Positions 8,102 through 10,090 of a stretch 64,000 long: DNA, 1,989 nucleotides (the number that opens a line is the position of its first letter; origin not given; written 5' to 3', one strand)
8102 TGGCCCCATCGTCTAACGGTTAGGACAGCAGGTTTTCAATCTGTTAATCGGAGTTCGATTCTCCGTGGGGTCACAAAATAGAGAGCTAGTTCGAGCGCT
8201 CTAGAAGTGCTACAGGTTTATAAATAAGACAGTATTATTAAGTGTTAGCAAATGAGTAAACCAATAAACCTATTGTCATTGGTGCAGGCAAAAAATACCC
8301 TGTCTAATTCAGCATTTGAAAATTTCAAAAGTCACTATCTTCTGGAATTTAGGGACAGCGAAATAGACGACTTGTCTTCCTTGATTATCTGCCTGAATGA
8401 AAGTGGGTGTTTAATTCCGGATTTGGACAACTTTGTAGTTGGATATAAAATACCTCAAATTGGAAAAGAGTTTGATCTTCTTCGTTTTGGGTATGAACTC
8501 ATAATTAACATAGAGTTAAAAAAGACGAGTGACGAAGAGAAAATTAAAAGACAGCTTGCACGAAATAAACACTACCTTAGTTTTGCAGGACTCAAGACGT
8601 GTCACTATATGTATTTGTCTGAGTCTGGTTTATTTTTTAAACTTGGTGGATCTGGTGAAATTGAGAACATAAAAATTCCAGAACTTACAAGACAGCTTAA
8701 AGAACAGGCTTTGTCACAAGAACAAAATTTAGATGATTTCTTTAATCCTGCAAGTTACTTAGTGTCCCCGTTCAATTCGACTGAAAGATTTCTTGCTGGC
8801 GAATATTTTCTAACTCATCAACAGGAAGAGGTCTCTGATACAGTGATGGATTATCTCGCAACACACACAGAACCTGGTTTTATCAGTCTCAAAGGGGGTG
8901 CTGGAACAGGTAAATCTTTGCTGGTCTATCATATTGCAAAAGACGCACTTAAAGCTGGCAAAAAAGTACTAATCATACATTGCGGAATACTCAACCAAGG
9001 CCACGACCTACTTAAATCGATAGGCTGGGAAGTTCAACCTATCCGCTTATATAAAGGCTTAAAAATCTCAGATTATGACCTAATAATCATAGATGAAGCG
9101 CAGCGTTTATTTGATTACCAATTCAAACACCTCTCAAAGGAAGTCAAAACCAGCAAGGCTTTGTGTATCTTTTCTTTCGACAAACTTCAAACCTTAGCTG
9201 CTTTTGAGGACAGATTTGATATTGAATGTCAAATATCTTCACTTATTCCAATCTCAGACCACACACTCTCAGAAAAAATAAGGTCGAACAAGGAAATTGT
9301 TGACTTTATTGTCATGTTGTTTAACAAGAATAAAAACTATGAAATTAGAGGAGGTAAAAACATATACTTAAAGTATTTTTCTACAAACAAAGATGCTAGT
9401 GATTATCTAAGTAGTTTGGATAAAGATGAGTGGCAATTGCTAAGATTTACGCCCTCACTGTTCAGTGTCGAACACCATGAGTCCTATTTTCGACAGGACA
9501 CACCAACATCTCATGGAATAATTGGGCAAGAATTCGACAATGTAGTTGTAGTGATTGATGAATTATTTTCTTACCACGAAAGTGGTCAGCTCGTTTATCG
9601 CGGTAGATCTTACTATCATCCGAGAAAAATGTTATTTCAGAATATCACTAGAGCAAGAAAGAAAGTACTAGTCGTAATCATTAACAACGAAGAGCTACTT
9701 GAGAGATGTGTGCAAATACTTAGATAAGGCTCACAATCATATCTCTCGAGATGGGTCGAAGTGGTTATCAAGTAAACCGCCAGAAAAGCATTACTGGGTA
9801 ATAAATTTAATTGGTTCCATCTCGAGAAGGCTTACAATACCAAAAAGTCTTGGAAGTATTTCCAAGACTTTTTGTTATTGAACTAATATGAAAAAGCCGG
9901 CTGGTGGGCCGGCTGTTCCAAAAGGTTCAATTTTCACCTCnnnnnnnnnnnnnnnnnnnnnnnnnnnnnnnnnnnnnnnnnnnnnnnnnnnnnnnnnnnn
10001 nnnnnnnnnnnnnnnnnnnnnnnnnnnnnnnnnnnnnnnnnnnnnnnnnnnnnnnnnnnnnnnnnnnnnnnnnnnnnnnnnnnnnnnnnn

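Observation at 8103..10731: Mosaic accessory islet at tRNA-Glu: AT-rich DUF2075-like NERD-helicase (candidate defense gene) abutting a GC-rich LpxC-like deacetylase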

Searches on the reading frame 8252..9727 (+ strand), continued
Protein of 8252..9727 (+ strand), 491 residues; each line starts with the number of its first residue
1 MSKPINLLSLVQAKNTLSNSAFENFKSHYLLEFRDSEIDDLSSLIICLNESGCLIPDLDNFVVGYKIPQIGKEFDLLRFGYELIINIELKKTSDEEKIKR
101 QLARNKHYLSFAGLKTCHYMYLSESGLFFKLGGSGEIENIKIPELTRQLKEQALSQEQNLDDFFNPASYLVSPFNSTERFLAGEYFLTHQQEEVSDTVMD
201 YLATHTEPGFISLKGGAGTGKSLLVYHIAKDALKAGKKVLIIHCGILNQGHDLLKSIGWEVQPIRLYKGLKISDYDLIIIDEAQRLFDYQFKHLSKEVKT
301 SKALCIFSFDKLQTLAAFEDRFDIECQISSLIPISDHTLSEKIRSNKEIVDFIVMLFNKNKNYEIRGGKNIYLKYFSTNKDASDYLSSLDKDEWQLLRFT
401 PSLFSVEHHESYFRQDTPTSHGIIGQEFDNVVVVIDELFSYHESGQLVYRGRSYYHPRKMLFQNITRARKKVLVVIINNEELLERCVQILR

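Call 65: find_encoding_contigs(protein=P0168, flank=7000, max_places=2)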
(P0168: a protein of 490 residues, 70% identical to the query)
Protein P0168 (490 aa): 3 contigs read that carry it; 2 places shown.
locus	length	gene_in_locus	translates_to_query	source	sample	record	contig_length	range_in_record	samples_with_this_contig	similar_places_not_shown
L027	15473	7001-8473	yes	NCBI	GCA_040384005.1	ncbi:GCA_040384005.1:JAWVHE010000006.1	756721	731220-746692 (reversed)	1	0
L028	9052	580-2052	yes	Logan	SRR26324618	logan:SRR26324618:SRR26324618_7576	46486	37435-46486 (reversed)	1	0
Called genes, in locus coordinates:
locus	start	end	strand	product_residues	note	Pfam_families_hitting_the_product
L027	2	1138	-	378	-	-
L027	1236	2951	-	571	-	PF05970:PIF1, PF13245:AAA_19, PF13401:AAA_22, PF13604:AAA_30, PF01443:Viral_helicase1 (faint), PF02689:Herpes_Helicase (faint), PF03266:NTPase_1 (faint), PF14493:HTH_40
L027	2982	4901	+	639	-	PF01565:FAD_binding_4, PF02913:FAD-oxidase_C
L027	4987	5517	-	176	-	-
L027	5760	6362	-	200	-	-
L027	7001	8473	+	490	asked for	PF02562:PhoH (faint), PF01443:Viral_helicase1 (weak), PF09848:SLFN-g3_helicase, PF13245:AAA_19 (faint)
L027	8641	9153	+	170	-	-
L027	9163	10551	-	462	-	PF00078:RVT_1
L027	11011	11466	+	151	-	-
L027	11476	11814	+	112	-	PF04266:ASCH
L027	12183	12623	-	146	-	PF01641:SelR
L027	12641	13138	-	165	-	PF01625:PMSR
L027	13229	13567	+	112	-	-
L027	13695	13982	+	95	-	-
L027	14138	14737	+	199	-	PF00230:MIP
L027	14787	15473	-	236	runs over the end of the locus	PF00075:RNase_H, PF13456:RVT_3 (weak), PF01693:Cauli_VI (faint)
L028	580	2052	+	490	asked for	PF02562:PhoH (faint), PF01443:Viral_helicase1 (weak), PF09848:SLFN-g3_helicase, PF13245:AAA_19 (faint)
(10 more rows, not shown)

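Call 66: find_encoding_contigs(protein=P0157, flank=7000, max_places=2)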
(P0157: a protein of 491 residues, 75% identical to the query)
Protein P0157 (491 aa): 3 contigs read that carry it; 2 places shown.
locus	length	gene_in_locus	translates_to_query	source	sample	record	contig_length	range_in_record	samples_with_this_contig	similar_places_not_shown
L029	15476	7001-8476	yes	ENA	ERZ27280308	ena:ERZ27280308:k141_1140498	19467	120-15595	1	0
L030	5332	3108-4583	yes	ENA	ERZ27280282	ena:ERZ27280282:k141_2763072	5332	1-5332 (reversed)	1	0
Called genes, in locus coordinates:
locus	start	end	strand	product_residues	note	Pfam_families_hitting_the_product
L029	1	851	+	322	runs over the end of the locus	?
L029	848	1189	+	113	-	-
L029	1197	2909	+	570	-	PF03717:PBP_dimer, PF00905:Transpeptidase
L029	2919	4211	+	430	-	PF08245:Mur_ligase_M, PF02875:Mur_ligase_C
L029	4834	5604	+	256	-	-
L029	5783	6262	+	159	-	PF13240:Zn_Ribbon_1 (faint)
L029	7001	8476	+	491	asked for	PF01443:Viral_helicase1 (faint), PF09848:SLFN-g3_helicase (weak)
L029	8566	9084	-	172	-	-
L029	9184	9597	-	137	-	PF00072:Response_reg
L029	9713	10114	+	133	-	PF13564:DoxX_2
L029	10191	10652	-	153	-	PF00300:His_Phos_1 (weak)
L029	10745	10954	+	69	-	PF09905:VF530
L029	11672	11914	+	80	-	PF00462:Glutaredoxin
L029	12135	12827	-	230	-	-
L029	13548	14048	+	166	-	-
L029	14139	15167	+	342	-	PF00044:Gp_dh_N, PF02800:Gp_dh_C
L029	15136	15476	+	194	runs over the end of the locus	-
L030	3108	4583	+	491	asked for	PF01443:Viral_helicase1 (faint), PF09848:SLFN-g3_helicase (weak)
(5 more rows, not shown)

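Call 74: search_dna_similar(query=window:8252-9727:+, collection=plasmids, mode=protein, max_rows=60, rows=spread)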
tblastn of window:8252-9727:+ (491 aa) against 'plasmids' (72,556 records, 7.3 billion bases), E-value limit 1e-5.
Records with a match: 221; places in all: 225; records where one place covers at least 80% of the query: 189.
Best place of each record, by identity: <60% 221.
By first word of the organism name: Bacillus 137; Enterococcus 61; Lactiplantibacillus 6; Providencia 5; Lactococcus 3; Pantoea 2; Rossellomorea 1; Paenibacillus 1; Peribacillus 1; Lentilactobacillus 1; and 3 more.
By predicted mobility (MOB-suite, as given by PLSDB): conjugative 111; non-mobilizable 58; mobilizable 52.
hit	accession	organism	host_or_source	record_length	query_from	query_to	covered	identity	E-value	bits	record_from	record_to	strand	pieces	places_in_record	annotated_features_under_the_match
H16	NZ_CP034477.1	Pantoea agglomerans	food,leaf from rome apple cultivar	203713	3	491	100%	47.0%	7e-139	448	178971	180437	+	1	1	DNA/RNA helicase domain-containing protein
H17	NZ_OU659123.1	Providencia alcalifaciens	Canis lupus familiaris,intestine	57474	3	490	99%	43.6%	6e-121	397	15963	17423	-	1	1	DNA/RNA helicase domain-containing protein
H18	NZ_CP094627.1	Bacillus thuringiensis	whole organism,soil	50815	3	490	99%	43.1%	4e-121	397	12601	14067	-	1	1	ATP-binding protein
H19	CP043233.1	Bacillus thuringiensis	whole organism,soil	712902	3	491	100%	41.8%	5e-116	383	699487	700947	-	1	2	ATP-binding protein | hypothetical protein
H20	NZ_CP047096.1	Rossellomorea marisflavi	cell culture,soil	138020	3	490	99%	41.5%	6e-108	359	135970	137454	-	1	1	ATP-binding protein | GIY-YIG nuclease family protein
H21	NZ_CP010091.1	Bacillus thuringiensis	Dendrolimus sibericus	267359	3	490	99%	41.3%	7e-108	359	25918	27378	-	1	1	DNA/RNA helicase domain-containing protein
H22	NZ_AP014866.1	Bacillus thuringiensis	-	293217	3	490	99%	41.3%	7e-108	359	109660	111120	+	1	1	DNA/RNA helicase domain-containing protein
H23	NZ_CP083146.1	Bacillus thuringiensis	whole organism,Biopesticide Agree WP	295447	3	490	99%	41.3%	7e-108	359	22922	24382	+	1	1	DNA/RNA helicase domain-containing protein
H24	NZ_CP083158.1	Bacillus thuringiensis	whole organism,Biopesticide XenTari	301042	3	490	99%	41.3%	7e-108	359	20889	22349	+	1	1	DNA/RNA helicase domain-containing protein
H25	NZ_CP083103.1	Bacillus thuringiensis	whole organism,Biopesticide DiPel DF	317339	3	490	99%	41.3%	7e-108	359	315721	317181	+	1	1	DNA/RNA helicase domain-containing protein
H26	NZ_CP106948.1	Bacillus thuringiensis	BGSC database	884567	3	490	99%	41.3%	7e-108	359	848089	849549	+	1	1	DNA/RNA helicase domain-containing protein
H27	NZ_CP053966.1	Bacillus cereus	-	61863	3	490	99%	38.0%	2e-100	337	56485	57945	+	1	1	ATP-binding protein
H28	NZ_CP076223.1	Bacillus anthracis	-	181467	1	490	100%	34.3%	3e-82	285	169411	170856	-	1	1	ATP-binding protein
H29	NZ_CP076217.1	Bacillus anthracis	soil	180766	3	490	99%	34.4%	5e-82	285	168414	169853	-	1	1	ATP-binding protein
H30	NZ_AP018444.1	Bacillus anthracis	Hippopotamus amphibius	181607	3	490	99%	34.4%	5e-82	285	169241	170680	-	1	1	ATP-binding protein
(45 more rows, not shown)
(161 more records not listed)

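Call 75: search_dna_similar(query=window:8252-9727:+, collection=phages, mode=protein, max_rows=10)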
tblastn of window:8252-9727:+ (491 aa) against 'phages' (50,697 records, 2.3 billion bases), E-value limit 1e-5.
Records with a match: 4; places in all: 4; records where one place covers at least 80% of the query: 4.
Best place of each record, by identity: <60% 4.
By first word of the organism name: Streptococcus 2; Bacteriophage 1; Enterococcus 1.
By host as written in the record: Helicobacter pullorum 1; Streptococcus dysgalactiae ERR084975 1; Streptococcus dysgalactiae equisimilis_AC-2713 1; Enterococcus faecalis 1.
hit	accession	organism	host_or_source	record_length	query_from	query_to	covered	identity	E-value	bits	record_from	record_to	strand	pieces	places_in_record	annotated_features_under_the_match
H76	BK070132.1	Bacteriophage sp.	Helicobacter pullorum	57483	3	490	99%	37.4%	4e-77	269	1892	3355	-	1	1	putative conserved protein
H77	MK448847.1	Streptococcus phage Javan124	Streptococcus dysgalactiae ERR084975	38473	59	490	88%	37.0%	4e-65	234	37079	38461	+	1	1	hypothetical protein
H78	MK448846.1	Streptococcus phage Javan122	Streptococcus dysgalactiae ...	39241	59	490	88%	37.0%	4e-65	234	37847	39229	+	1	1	hypothetical protein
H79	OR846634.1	Enterococcus phage Efs 1-1-1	Enterococcus faecalis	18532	1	482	98%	29.4%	1e-51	194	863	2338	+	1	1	record has no annotation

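Call 79: find_encoding_contigs(protein=P0156, flank=5000, max_places=3)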
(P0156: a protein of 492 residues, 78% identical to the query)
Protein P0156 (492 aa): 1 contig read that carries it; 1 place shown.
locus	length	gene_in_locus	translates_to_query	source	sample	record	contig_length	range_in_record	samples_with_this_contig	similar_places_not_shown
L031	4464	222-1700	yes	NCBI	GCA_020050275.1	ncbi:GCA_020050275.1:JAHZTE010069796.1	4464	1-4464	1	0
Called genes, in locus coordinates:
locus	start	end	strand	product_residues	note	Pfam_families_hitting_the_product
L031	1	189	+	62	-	?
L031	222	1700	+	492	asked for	PF09848:SLFN-g3_helicase (weak)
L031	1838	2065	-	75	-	-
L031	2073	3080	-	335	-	PF13365:Trypsin_2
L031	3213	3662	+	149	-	PF07681:DoxX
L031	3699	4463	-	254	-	?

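Call 80: find_encoding_contigs(protein=P0173, flank=5000, max_places=4)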
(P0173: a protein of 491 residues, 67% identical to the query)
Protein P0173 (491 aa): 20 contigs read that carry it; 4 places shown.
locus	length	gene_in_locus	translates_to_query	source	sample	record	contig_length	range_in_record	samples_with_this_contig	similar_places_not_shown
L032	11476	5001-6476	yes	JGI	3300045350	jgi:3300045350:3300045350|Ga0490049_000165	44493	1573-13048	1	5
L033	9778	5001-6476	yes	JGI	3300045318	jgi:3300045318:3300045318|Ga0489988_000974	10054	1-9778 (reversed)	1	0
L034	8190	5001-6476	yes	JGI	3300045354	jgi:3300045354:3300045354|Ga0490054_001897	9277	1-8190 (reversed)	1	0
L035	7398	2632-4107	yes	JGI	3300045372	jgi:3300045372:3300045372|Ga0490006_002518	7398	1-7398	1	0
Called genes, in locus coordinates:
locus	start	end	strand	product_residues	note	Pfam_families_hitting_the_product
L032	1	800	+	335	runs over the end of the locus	PF00078:RVT_1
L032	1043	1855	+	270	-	PF22945:LEM-3_GIY-YIG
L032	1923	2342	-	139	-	PF13022:HTH_Tnp_1_2 (weak), PF12728:HTH_17 (faint)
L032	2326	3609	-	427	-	PF01555:N6_N4_Mtase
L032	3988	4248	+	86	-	-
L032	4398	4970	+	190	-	-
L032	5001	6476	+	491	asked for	PF01443:Viral_helicase1 (weak), PF09848:SLFN-g3_helicase (faint)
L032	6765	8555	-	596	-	PF00176:SNF2-rel_dom, PF00270:DEAD, PF04851:ResIII, PF18766:SWI2_SNF2, PF00271:Helicase_C, PF14882:INT_rpt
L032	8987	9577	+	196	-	-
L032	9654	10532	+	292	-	-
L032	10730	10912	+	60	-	-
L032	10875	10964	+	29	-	-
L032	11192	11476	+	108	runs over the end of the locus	PF00892:EamA (weak)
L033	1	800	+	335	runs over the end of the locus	PF00078:RVT_1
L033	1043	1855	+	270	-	PF22945:LEM-3_GIY-YIG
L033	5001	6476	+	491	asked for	PF01443:Viral_helicase1 (weak), PF09848:SLFN-g3_helicase (faint)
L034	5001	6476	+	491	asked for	PF01443:Viral_helicase1 (weak), PF09848:SLFN-g3_helicase (faint)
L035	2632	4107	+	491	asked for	PF01443:Viral_helicase1 (weak), PF09848:SLFN-g3_helicase (faint)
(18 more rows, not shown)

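Call 90: search_protein_families(library=pfam, proteins=[L025:3580-3879:-, L027:8641-9153:+, L029:4834-5604:+, L029:5783-6262:+, L029:8566-9084:-, L032:4398-4970:+, L032:3988-4248:+, L027:5760-6362:-], max_evalue=0.01)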
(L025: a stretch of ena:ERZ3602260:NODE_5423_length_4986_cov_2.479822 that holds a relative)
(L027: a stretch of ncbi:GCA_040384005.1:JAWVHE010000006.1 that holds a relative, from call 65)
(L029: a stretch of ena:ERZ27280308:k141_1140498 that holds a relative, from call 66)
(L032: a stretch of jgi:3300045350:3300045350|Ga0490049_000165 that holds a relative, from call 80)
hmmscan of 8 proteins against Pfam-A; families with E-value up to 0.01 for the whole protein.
L025:3580-3879:- (99 aa): 0 families

L027:8641-9153:+ (170 aa): 0 families

L029:4834-5604:+ (256 aa): 0 families

L029:5783-6262:+ (159 aa): 2 families
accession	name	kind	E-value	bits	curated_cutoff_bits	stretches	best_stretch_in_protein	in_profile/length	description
PF13240.11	Zn_Ribbon_1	-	3.7e-05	23.8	25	1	2-23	1-22/23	zinc-ribbon domain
PF12773.13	DZR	-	0.00093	19.8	27.3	1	3-24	1-22/45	Double zinc ribbon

L029:8566-9084:- (172 aa): 0 families

L032:4398-4970:+ (190 aa): 0 families

L032:3988-4248:+ (86 aa): 0 families

L027:5760-6362:- (200 aa): 0 families

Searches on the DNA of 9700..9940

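Call 94: search_rna_families(source=window, start=9700, end=9940, threshold=evalue, max_evalue=10)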
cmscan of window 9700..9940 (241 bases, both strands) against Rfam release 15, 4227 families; matches with E-value up to 10: 19.
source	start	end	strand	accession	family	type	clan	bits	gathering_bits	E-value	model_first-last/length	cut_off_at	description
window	9844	9888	-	RF02273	FsrA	Gene;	-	27.3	80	0.00073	36-83/83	no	FsrA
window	9810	9918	+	RF01770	rimP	Cis-reg; leader;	-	25.2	47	0.032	1-102/102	no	Gammaprotebacteria rimP leader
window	9792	9925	+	RF02845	Ref1C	Gene; sRNA;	-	23.3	90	0.2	1-131/131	no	Enterococcus sRNA 1C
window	9799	9902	-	RF01770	rimP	Cis-reg; leader;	-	23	47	0.093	1-102/102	no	Gammaprotebacteria rimP leader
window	9829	9898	+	RF03743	MIR7696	Gene; miRNA;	-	21.9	83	0.058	1-88/88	no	MIR7696 microRNA precursor family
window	9763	9892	-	RF02895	S414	Gene; sRNA;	-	20.3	45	0.38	1-175/175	no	Staphylococcus sRNA 414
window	9829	9898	-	RF03743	MIR7696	Gene; miRNA;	-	19.7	83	0.22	1-88/88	no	MIR7696 microRNA precursor family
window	9890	9920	-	RF02083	OrzO-P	Gene; antitoxin;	-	18.8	60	0.79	45-76/76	no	OrzO-P RNA antitoxin family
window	9859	9925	+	RF02059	STnc50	Gene; sRNA;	-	18.2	55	1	1-84/84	no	Salmonella enterica sRNA STnc40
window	9832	9882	+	RF04114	MIR4374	Gene; miRNA;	-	16.8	105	0.45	1-119/119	no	MIR4374 microRNA precursor family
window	9830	9888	+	RF03187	MIR1512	Gene; miRNA;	-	15.8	79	1.8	1-94/94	no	MIR1512 microRNA precursor family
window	9833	9883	-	RF00928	mir-590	Gene; miRNA;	-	15.8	65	2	1-86/86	no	mir-590 microRNA precursor family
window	9884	9923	-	RF03731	mir-7371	Gene; miRNA;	-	15.8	62.6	3.9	1-59/59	no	mir-7371 microRNA precursor family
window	9834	9881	-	RF04156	MIR2670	Gene; miRNA;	-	15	117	0.54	1-200/200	no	MIR2670 microRNA precursor family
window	9832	9882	-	RF03224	MIR9560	Gene; miRNA;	-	14.7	74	3.3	1-96/96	no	MIR9560 microRNA precursor family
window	9888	9940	-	RF00106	RNAI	Gene; antisense;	-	14.6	47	1.9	38-102/102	5'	RNAI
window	9885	9940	-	RF03023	rpfG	Gene; sRNA;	-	11.4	75.9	4.4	28-85/85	5'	rpfG RNA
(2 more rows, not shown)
